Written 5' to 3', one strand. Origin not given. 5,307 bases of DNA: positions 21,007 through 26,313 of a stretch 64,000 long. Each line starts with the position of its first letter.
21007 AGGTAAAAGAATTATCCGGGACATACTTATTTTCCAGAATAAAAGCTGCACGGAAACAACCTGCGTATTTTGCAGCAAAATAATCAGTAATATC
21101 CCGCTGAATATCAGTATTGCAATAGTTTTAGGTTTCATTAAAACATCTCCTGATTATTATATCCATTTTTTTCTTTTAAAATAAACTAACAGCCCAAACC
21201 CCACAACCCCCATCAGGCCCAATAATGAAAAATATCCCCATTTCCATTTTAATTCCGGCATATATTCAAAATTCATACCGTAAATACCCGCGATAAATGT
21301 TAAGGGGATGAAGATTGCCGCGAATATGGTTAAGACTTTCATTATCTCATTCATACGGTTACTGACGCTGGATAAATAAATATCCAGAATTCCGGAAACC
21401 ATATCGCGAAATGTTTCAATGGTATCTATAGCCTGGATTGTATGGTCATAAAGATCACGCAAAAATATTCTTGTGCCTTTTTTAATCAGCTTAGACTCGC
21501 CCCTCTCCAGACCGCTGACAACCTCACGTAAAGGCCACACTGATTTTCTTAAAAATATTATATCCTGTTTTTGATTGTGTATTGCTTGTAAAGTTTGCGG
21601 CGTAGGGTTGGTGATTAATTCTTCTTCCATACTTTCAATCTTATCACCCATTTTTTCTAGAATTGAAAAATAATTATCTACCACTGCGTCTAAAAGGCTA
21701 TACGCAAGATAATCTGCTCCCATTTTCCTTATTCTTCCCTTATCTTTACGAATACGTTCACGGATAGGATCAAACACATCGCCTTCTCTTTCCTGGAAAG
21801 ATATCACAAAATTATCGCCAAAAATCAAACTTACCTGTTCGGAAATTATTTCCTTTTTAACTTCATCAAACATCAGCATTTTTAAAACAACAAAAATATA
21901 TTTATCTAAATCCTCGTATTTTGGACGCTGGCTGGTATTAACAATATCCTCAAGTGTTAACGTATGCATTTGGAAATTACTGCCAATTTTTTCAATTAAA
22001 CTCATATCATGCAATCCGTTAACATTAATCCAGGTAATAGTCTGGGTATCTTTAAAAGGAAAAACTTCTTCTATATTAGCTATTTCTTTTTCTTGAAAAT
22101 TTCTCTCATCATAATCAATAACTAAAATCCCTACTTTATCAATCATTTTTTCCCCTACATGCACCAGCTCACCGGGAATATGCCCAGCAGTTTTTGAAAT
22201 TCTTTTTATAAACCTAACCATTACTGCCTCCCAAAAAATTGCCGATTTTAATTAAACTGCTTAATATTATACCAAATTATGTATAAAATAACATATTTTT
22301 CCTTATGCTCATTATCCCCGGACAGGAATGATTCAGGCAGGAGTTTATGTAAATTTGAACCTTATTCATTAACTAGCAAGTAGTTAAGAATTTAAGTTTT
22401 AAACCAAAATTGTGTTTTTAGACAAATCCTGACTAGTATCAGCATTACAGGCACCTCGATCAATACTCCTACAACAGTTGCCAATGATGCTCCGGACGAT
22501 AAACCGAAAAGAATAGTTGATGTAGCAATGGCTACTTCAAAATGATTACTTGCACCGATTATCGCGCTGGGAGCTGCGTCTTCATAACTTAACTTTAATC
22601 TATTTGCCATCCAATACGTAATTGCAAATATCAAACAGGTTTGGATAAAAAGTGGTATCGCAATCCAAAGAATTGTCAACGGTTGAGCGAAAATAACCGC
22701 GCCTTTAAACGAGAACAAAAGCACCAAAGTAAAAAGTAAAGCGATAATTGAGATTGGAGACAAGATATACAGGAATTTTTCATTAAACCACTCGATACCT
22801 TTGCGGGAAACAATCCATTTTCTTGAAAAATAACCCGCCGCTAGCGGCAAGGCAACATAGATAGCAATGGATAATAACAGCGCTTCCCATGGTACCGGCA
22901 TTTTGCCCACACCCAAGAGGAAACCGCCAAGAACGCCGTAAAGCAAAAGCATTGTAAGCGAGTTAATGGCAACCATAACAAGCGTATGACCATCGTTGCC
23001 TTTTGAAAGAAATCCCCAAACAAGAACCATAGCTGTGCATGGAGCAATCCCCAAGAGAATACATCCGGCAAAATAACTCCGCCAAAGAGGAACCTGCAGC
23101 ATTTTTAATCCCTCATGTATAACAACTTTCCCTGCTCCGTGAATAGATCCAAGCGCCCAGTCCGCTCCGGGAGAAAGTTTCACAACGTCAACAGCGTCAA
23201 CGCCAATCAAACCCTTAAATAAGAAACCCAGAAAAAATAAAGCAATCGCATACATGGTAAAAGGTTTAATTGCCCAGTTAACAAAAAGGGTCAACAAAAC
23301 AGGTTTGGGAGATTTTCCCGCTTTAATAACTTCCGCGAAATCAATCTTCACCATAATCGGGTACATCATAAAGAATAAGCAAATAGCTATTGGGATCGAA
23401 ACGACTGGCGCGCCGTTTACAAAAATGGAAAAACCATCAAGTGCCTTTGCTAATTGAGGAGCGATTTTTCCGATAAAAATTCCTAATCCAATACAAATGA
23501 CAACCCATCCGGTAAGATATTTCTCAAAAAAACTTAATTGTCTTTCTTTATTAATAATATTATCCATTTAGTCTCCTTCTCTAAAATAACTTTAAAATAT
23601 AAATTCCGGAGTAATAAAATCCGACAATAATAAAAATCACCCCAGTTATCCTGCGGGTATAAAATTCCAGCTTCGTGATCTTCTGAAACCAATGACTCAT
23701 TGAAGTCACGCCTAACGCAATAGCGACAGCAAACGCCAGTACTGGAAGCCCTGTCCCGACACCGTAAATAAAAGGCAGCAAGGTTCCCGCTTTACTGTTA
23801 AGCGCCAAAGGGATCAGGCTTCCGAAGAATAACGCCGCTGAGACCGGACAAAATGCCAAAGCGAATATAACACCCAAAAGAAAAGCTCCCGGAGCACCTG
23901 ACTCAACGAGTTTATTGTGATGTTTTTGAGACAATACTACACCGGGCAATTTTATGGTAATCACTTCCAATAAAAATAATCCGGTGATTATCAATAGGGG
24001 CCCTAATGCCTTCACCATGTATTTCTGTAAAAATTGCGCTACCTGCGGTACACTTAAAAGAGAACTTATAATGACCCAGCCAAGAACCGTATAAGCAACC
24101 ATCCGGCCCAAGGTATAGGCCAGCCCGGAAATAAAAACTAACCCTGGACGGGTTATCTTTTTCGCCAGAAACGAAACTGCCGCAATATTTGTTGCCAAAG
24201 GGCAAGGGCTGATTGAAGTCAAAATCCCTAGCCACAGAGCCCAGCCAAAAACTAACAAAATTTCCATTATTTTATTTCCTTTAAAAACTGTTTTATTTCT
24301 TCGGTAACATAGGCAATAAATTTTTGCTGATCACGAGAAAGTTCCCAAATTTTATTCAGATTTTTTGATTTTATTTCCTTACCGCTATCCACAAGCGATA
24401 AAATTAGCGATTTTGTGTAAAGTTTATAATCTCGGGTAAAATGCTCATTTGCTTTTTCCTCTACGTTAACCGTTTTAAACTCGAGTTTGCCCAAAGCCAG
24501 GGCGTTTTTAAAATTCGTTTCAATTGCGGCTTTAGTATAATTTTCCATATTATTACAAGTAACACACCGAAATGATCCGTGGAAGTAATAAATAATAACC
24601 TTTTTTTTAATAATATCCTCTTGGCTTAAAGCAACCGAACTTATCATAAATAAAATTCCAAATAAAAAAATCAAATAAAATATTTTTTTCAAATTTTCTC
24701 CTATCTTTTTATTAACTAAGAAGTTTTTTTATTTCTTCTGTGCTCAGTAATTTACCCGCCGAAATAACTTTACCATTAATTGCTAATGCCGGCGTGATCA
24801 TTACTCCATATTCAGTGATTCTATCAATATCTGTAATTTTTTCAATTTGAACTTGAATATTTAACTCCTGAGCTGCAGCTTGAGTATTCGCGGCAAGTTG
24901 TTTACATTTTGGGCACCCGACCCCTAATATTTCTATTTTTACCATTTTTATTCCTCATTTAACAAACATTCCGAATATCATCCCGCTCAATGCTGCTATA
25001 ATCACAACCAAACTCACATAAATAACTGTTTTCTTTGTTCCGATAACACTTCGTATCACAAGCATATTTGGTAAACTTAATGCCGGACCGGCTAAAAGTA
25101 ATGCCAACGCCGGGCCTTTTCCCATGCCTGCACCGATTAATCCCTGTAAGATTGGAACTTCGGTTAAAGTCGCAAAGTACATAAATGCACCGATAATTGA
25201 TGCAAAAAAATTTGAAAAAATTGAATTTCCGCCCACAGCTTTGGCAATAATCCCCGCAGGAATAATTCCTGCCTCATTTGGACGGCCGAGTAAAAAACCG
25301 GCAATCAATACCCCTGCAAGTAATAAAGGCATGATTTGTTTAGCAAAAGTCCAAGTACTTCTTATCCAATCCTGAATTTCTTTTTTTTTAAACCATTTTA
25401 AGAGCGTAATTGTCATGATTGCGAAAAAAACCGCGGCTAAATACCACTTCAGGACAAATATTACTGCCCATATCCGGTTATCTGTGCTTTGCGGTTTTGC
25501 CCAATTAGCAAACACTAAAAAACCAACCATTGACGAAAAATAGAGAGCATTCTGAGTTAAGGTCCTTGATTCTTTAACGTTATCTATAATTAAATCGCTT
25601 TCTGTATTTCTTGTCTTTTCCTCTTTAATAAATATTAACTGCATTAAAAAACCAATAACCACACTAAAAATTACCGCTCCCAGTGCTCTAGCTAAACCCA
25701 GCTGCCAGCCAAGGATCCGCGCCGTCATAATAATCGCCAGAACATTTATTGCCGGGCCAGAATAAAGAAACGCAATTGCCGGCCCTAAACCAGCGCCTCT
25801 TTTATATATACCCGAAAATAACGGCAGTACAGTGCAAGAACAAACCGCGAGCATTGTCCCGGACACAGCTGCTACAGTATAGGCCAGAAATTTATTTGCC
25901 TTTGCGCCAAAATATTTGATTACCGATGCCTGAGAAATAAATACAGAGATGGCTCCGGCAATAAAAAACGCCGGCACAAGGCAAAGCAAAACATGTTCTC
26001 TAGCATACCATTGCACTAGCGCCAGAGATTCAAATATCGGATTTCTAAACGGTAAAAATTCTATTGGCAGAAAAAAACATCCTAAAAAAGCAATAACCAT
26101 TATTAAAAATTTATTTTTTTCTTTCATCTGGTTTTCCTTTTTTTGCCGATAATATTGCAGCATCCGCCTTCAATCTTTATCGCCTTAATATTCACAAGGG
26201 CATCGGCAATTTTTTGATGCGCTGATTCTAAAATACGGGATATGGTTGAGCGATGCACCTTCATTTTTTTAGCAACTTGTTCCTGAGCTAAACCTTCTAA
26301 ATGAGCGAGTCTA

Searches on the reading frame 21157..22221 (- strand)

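Call 31: search_protein_families(library=pfam, proteins=[window:21157-22221:-], max_evalue=0.001)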
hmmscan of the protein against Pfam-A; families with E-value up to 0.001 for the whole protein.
window:21157-22221:- (354 aa): 1 family
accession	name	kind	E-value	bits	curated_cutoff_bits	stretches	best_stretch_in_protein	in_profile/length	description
PF01544.23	CorA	-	2.4e-74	250.7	27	1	60-350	2-292/292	CorA-like Mg2+ transporter protein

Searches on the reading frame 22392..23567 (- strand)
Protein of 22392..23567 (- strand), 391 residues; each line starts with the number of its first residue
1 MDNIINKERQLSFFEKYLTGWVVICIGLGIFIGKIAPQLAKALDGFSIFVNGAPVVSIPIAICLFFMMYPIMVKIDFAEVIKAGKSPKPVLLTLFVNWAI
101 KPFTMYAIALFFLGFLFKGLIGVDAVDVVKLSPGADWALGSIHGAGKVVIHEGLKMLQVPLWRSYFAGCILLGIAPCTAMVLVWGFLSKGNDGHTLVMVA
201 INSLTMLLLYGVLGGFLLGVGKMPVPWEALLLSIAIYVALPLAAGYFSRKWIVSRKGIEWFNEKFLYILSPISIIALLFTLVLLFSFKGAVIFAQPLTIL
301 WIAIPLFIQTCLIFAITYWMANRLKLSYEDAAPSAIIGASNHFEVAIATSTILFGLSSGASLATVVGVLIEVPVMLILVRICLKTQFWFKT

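Call 31: search_protein_families(library=pfam, proteins=[window:22392-23567:-], max_evalue=0.001)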
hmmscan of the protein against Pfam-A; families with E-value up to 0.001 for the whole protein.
window:22392-23567:- (391 aa): 2 families
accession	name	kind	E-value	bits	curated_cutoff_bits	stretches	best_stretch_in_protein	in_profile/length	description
PF01758.21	SBF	-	2.4e-39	135.4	24.3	1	61-293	1-189/191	Sodium Bile acid symporter family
PF13593.11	SBF_like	-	2.9e-10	40.4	25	1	21-370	2-296/313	SBF-like CPA transporter family (DUF4137)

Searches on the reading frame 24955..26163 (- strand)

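Call 28: search_protein_families(library=pfam, proteins=[window:24955-26163:-], max_evalue=0.001)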
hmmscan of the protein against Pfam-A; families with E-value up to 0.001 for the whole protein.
window:24955-26163:- (402 aa): 1 family
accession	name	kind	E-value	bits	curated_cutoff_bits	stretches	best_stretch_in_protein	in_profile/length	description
PF03773.19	ArsP_1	-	1.8e-78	264.2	32.3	1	50-398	8-293/294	Predicted permease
